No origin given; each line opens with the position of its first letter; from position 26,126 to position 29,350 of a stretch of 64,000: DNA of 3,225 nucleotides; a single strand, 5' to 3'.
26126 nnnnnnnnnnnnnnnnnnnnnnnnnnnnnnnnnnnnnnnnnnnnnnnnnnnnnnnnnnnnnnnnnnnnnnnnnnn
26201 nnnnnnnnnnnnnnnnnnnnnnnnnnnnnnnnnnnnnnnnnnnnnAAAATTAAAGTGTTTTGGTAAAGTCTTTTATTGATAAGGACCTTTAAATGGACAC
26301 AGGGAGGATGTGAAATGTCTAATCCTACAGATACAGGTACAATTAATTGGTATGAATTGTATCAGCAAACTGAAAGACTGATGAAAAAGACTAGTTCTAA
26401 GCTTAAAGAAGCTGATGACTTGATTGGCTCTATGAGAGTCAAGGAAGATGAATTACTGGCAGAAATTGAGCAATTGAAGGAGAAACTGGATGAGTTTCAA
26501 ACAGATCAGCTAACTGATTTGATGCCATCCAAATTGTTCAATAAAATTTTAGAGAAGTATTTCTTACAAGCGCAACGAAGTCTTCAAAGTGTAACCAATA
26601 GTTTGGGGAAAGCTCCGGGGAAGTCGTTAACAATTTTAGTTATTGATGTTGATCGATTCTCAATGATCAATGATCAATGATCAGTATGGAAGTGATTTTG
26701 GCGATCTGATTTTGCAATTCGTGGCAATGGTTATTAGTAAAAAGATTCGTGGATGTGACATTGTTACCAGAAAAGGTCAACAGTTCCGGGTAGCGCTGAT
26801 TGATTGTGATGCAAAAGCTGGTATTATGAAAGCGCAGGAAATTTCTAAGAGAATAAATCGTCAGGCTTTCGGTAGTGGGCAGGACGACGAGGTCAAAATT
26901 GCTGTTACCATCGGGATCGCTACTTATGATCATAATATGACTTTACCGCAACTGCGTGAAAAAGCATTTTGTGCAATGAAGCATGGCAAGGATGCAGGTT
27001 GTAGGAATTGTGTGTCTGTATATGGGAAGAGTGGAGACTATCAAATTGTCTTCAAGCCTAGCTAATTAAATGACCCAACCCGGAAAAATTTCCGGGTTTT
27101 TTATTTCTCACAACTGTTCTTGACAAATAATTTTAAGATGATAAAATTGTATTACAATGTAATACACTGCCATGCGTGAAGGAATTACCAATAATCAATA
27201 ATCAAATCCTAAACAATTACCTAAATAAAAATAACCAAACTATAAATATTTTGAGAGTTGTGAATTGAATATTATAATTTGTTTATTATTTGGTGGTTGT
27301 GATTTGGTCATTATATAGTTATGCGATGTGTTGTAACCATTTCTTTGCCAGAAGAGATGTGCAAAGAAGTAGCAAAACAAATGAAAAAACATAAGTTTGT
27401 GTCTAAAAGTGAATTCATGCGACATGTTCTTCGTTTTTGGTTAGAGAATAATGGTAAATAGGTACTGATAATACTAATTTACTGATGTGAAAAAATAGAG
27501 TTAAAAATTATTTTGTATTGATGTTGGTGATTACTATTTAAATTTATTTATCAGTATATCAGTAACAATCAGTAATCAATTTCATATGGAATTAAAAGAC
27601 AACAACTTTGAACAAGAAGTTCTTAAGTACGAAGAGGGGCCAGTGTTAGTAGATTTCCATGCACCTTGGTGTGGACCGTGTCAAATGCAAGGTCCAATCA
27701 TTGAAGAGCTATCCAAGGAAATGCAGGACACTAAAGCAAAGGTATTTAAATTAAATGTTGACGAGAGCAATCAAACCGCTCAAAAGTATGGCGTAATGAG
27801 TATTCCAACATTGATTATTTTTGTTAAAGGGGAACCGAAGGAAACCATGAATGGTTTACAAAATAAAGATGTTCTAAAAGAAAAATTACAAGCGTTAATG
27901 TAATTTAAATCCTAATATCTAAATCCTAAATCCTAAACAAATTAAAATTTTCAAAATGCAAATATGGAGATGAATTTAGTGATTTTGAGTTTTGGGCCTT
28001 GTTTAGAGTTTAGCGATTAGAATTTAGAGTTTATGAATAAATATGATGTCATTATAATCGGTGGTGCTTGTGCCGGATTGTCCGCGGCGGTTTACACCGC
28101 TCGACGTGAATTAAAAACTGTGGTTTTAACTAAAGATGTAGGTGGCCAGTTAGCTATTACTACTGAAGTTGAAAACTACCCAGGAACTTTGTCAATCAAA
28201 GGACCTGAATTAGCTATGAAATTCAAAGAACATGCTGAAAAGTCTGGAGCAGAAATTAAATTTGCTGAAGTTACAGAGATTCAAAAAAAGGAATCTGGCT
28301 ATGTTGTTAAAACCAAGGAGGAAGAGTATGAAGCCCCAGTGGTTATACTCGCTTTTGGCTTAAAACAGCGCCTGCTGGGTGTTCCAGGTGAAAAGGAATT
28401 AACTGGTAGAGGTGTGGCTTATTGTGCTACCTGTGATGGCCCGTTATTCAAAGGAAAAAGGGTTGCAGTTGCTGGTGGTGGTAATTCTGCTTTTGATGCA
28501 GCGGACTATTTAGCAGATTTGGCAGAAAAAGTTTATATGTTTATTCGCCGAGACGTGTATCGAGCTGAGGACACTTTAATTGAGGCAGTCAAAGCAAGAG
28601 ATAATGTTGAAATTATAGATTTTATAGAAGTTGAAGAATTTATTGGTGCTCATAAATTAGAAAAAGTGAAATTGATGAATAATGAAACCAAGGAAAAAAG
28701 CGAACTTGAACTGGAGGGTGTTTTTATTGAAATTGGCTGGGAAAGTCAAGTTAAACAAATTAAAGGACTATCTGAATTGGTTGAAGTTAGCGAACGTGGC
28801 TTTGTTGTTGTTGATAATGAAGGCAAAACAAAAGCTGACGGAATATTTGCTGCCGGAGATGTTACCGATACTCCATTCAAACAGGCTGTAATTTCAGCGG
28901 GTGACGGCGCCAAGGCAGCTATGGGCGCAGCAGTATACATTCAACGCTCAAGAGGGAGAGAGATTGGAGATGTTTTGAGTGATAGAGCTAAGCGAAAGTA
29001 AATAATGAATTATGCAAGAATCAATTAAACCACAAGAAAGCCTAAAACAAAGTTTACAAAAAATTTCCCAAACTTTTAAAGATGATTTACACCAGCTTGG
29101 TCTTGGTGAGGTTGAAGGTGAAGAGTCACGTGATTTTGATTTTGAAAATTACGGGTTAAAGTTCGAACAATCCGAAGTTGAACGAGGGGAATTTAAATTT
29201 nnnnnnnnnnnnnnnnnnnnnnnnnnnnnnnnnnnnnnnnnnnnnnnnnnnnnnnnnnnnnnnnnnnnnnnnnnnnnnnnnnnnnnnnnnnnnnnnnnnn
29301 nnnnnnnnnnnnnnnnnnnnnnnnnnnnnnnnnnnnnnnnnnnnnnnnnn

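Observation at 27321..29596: Doc/Fic-family protein fused to the thioredoxin operon, with a stand-alone RHH protein upstream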

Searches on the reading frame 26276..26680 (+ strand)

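Call 5: search_protein_families(library=pfam, proteins=[window:26276-26680:+], max_evalue=1)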
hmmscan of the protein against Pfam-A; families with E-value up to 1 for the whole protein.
window:26276-26680:+ (134 aa): 7 families
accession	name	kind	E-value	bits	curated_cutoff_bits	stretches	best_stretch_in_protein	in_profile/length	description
PF00990.26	GGDEF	-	0.0006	20.1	23.8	1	76-134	3-49/161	Diguanylate cyclase, GGDEF domain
PF14712.11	Snapin_Pallidin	-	0.00081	20.2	29.6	1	32-87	4-57/89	Snapin/Pallidin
PF18179.6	SUa-2TM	-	0.0022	17.8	25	1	33-102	184-253/279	SMODS- and Ubiquitin system-associated 2TM effector domain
PF05384.16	DegS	-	0.028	14.3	27.6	1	31-78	109-156/159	Sensor protein DegS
PF08826.15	DMPK_coil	-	0.033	14.7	22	1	38-76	29-60/61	DMPK coiled coil domain like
PF17192.9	MukF_M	-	0.033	14.4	25.2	1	23-87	75-140/161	MukF middle domain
PF07851.19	TMEM120A-B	-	0.087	12.5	29.8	1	29-125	11-104/324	TMEM120A/B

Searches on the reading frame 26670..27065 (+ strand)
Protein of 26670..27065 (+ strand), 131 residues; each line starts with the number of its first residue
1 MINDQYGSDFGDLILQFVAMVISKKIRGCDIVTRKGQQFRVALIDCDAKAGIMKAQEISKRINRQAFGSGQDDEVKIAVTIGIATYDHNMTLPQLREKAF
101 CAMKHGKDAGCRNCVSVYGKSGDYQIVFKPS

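Call 5: search_protein_families(library=pfam, proteins=[window:26670-27065:+], max_evalue=1)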
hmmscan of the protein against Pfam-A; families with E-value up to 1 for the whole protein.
window:26670-27065:+ (131 aa): 1 family
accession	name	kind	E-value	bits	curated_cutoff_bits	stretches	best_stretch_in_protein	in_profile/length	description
PF00990.26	GGDEF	-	1.2e-13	51.6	23.8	1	2-110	46-158/161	Diguanylate cyclase, GGDEF domain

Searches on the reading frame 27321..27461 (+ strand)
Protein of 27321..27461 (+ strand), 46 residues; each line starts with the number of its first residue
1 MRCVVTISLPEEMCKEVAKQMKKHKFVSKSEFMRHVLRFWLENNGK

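Call 4: search_protein_families(library=ncbifam, proteins=[window:27321-27461:+], max_evalue=1)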
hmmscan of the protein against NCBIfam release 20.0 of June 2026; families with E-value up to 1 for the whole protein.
window:27321-27461:+ (46 aa): 6 families
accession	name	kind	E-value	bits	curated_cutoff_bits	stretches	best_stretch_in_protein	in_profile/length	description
NF001884.0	PRK00630.1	subfamily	0.0015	18.7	119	1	6-41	14-49/148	nickel responsive regulator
NF002815.0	PRK02967.1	equivalog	0.0026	17.8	83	1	5-44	4-43/139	nickel-responsive transcriptional regulator NikR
TIGR02606.1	antidote_CC2985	hypoth_equivalog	0.01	15.8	46.2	1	6-42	3-39/70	type II toxin-antitoxin system ParD family antitoxin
NF002169.0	PRK01002.1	subfamily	0.051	13.5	111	1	5-41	7-43/141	nickel responsive regulator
NF058555.1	TransRegCdrSHalo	equivalog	0.12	12.4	100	1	5-44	4-43/61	transcriptional regulator CdrS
TIGR02793.1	nikR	equivalog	0.13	12.5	175.45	1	5-43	3-41/129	nickel-responsive transcriptional regulator NikR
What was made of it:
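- RHH-type antitoxins are a known class, and the RHH gave a weak hit to the ParD antitoxin model (E 0.01, call 4).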

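Call 5: search_protein_families(library=pfam, proteins=[window:27321-27461:+], max_evalue=1)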
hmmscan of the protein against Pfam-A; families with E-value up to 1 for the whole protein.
window:27321-27461:+ (46 aa): 5 families
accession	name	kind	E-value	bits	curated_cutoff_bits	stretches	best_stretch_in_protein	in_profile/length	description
PF01402.27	RHH_1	-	6.9e-07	29.5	20.5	1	5-42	2-38/39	Ribbon-helix-helix protein, copG family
PF14924.12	MAP10_N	-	0.058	13.8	21.5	1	3-39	87-123/144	Microtubule associated protein 10, N-terminal domain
PF23295.1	Arm_4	-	0.085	12.6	27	1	10-43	180-213/284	Armadillo-like repeats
PF03778.18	DUF321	-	0.17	12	25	1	36-43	1-8/23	Protein of unknown function (DUF321)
PF15038.11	Jiraiya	-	0.2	11.6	27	1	3-36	71-104/169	Jiraiya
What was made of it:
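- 27321..27461 (+): 46-aa ribbon-helix-helix (CopG-type) protein, probable (auto)repressor of the thioredoxin locus, with invariant Cys3 and Cys14. Pfam RHH_1 E 6.9e-7 (call 5).
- Tried and rejected: No Pfam or NCBIfam antitoxin family matches it (calls 4, 5).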

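Call 41: find_related_loci(query=A4, collection=metagenome_contigs, flank=7000)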
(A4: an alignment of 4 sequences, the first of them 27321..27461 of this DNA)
Query A4 (46 aa) in metagenome_contigs; peptide patterns used: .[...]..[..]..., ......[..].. (x = any residue, [..] = any of these).
113 stretches matched a pattern; 22 encode a relative of the query (tblastn E <= 1e-3); 22 distinct loci.
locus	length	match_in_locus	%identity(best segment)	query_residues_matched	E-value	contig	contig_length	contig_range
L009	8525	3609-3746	87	1-46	3e-24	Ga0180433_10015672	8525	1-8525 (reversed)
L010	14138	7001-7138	80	1-46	3e-23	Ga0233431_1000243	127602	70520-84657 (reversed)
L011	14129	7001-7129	81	1-43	5e-22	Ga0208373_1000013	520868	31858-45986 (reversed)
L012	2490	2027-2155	81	1-43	5e-22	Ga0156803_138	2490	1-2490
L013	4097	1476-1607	80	1-44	3e-21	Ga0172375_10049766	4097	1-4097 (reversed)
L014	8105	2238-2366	77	1-43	2e-21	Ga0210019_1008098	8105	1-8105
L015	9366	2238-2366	77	1-43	2e-21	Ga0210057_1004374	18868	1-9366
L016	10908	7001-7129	81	1-43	6e-21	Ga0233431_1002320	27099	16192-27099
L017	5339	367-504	76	1-46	7e-21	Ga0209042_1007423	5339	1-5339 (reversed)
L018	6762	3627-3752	79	1-42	6e-21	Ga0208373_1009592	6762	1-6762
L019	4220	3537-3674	76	1-46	7e-21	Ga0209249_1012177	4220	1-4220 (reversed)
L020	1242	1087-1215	79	1-43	6e-21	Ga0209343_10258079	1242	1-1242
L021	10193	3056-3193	74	1-46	6e-21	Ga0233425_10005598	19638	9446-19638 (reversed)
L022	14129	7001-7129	81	1-43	6e-21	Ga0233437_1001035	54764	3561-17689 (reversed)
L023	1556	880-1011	75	1-44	8e-21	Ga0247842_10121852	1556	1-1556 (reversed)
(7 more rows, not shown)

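Call 49: search_protein_families(library=padloc, proteins=[window:27321-27461:+], max_evalue=0.1)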
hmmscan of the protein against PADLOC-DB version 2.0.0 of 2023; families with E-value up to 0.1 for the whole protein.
window:27321-27461:+ (46 aa): 0 families

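Call 50: search_protein_families(library=phrogs, proteins=[window:27321-27461:+], max_evalue=0.1)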
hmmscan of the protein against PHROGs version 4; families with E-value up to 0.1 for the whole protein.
window:27321-27461:+ (46 aa): 5 families
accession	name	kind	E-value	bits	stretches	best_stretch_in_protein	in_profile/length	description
phrog_15666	-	unknown function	0.019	16.2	1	1-45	1-44/81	-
phrog_25971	-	unknown function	0.027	15.8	1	4-43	75-113/116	-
phrog_38461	-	unknown function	0.028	15.4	1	5-42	11-50/55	-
phrog_4738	-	transcription regulation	0.059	14.1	1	4-41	16-53/59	transcriptional repressor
phrog_7325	-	transcription regulation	0.061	14.4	1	4-44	58-97/151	CopG-like transcriptional repressor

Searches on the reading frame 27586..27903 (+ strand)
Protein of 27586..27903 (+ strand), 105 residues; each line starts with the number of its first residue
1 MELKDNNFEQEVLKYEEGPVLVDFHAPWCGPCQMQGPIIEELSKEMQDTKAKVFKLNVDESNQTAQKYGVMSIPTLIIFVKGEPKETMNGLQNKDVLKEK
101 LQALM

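Call 5: search_protein_families(library=pfam, proteins=[window:27586-27903:+], max_evalue=1)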
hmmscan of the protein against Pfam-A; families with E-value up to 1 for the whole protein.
window:27586-27903:+ (105 aa): 14 families
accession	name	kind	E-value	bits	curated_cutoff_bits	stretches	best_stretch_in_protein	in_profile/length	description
PF00085.26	Thioredoxin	-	9.4e-29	99.9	23.5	1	2-102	4-102/103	Thioredoxin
PF13098.12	Thioredoxin_2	-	3.1e-08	34.3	27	1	16-100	4-103/104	Thioredoxin-like domain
PF13905.12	Thioredoxin_8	-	2e-07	31.7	27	2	19-52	3-35/94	Thioredoxin-like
PF14595.12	Thioredoxin_9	-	4.5e-07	30.2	25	1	8-82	32-107/129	Thioredoxin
PF00578.27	AhpC-TSA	-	6.7e-07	29.7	26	1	3-65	10-74/124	AhpC/TSA family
PF07449.17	HyaE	-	6.8e-05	23.3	22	1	38-94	49-105/108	Hydrogenase-1 expression protein HyaE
PF08534.16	Redoxin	-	7.8e-05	22.9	26.6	1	11-63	22-75/148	Redoxin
PF13192.12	Thioredoxin_3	-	0.00014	22.3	24.8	1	27-78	8-55/76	Thioredoxin domain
PF13899.12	Thioredoxin_7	-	0.00015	22.2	27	1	13-39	13-39/83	Thioredoxin-like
PF04756.19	OST3_OST6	-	0.00039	20.4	27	1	28-85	45-109/294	OST3 / OST6 family, transporter family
PF13728.12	TraF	-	0.0034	17.7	23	1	21-91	133-213/224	F plasmid transfer operon protein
PF20029.6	DUF6436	-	0.016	15.4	27.3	1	9-80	13-82/133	Domain of unknown function (DUF6436)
PF01323.26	DSBA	-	0.047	13.9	25.6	1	48-102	142-191/191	DSBA-like thioredoxin domain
PF07689.18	KaiB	-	0.18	12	27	1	39-90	18-68/82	KaiB domain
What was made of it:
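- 27586..27903 (+): trxA (thioredoxin, WCGPC). Pfam Thioredoxin E 9.4e-29 (call 5).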

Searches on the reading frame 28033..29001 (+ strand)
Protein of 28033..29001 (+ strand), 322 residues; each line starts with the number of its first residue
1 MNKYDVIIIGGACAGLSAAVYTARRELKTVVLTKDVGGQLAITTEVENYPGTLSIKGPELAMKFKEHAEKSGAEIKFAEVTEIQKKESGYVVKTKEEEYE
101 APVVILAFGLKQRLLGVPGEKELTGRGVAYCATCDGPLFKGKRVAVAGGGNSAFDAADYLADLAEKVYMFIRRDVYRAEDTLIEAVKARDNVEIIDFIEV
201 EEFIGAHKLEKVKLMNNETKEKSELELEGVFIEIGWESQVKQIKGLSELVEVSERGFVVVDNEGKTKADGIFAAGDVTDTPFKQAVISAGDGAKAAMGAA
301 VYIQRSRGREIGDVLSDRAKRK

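Call 5: search_protein_families(library=pfam, proteins=[window:28033-29001:+], max_evalue=1)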
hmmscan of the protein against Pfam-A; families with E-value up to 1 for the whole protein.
window:28033-29001:+ (322 aa): 15 families
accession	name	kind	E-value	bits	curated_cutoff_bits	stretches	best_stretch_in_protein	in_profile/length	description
PF07992.20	Pyr_redox_2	-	9e-39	134.1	26.1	1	4-289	1-288/291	Pyridine nucleotide-disulphide oxidoreductase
PF13738.12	Pyr_redox_3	-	1.8e-24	87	30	1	56-275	79-305/305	Pyridine nucleotide-disulphide oxidoreductase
PF01266.30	DAO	-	1.6e-09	38.2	27.9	2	49-115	140-209/353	FAD dependent oxidoreductase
PF00070.33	Pyr_redox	-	1.7e-08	35.3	22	1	143-215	1-80/82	Pyridine nucleotide-disulphide oxidoreductase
PF03486.20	HI0933_like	-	1.9e-05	24.6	50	1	5-35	2-32/244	HI0933-like protein Rossmann domain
PF00890.30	FAD_binding_2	-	6.6e-05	22.7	20.4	1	5-37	1-33/414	FAD binding domain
PF01946.23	Thi4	-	7.8e-05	22.4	26.2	1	3-36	17-51/235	Thi4 family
PF12831.13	FAD_oxidored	-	0.0002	21.3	27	1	5-40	1-38/416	FAD dependent oxidoreductase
PF01134.28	GIDA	-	0.00048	19.7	22.1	1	5-85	1-74/391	Glucose inhibited division protein A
PF00208.27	ELFV_dehydrog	-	0.0024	18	23.4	1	116-168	2-59/241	Glutamate/Leucine/Phenylalanine/Valine dehydrogenase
PF00743.25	FMO-like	-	0.0079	15.1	22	1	135-173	177-215/532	Flavin-binding monooxygenase-like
PF01855.24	POR_N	-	0.016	15.4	27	1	143-222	96-174/231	Pyruvate flavodoxin/ferredoxin oxidoreductase, thiamine diP-bdg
PF07029.16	CryBP1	-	0.042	14.3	25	1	169-254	82-168/180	CryBP1 protein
PF05834.18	Lycopene_cycl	-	0.074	12.5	23.4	0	5-32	1-30/380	Lycopene cyclase protein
PF13450.12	NAD_binding_8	-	0.13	13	21.9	1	8-41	1-36/68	NAD(P)-binding Rossmann-like domain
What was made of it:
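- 28033..29001 (+): trxB (thioredoxin reductase, CATC active site). Pfam Pyr_redox_2 E 9e-39 (call 5).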

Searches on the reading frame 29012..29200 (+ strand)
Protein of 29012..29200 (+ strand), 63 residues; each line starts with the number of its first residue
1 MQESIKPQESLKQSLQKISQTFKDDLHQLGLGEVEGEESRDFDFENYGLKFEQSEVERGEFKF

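Call 83: search_solved_structures(query=A6, max_evalue=10, show_alignments=2)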
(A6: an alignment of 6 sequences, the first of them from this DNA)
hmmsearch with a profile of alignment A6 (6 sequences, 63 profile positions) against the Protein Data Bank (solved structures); distinct sequences matched with E-value up to 10: 1.
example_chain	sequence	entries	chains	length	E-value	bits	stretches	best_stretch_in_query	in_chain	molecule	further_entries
8r3s_A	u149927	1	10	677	0.53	13.6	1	36-56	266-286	Transketolase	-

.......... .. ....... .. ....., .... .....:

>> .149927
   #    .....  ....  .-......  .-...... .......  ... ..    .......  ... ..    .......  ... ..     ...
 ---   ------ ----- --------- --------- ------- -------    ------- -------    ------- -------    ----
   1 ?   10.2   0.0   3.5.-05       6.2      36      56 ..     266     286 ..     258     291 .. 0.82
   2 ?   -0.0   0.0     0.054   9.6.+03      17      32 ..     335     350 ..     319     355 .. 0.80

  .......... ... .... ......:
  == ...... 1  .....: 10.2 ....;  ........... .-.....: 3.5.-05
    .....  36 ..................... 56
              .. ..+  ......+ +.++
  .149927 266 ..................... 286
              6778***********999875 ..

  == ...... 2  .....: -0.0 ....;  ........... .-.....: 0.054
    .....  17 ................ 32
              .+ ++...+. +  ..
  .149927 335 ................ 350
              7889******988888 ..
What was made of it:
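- Tried and rejected: The PDB profile search returned nothing meaningful (call 83).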
